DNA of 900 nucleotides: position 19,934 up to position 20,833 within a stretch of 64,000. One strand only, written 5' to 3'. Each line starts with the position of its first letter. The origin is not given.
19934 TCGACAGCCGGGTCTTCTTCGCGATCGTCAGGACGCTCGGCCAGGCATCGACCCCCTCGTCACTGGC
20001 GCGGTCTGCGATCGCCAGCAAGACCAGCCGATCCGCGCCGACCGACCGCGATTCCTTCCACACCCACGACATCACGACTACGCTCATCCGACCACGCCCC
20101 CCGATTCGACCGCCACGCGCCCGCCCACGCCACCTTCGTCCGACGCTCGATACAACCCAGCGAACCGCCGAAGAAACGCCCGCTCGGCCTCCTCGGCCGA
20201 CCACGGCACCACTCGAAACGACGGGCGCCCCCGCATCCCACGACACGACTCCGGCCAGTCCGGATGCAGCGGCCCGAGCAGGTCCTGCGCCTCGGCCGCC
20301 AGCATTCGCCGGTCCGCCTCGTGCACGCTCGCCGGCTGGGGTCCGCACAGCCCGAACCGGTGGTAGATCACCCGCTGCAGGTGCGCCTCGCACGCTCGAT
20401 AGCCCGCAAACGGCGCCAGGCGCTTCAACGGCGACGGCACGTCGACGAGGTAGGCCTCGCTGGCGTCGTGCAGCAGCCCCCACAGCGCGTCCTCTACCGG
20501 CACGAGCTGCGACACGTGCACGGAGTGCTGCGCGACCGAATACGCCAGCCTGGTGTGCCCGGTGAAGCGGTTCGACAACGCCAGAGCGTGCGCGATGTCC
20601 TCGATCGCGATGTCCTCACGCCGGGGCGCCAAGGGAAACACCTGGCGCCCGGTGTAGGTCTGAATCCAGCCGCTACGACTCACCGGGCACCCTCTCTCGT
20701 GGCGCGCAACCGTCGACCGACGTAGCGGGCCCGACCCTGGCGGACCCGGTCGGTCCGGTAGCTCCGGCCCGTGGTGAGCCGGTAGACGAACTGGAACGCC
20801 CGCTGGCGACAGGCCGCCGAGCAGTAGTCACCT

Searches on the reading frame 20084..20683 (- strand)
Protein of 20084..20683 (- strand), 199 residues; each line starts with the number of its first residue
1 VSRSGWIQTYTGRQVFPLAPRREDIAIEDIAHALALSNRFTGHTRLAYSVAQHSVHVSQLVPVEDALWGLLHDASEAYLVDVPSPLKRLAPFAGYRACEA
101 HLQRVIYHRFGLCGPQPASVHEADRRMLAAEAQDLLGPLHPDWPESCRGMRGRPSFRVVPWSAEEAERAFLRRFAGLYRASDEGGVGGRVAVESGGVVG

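Call 59: search_protein_families(library=phrogs, max_evalue=0.00001, proteins=[window:20084-20683:-])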
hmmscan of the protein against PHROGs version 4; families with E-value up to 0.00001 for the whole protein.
window:20084-20683:- (199 aa): 5 families
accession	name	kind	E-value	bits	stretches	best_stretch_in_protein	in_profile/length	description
phrog_318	-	other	2.3e-63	215.6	1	4-179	97-269/296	deoxyribonucleoside 5' monophosphate phosphatase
phrog_8467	-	other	4.4e-40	138.4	1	5-179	23-193/195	deoxyribonucleoside 5' monophosphate phosphatase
phrog_20276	-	unknown function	2.5e-23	83.5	1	5-105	2-100/103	-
phrog_6402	-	other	1.1e-13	52.4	1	72-177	2-104/111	deoxyribonucleoside 5' monophosphate phosphatase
phrog_21461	-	other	1.5e-08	35.1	1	6-53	3-50/52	phosphohydrolase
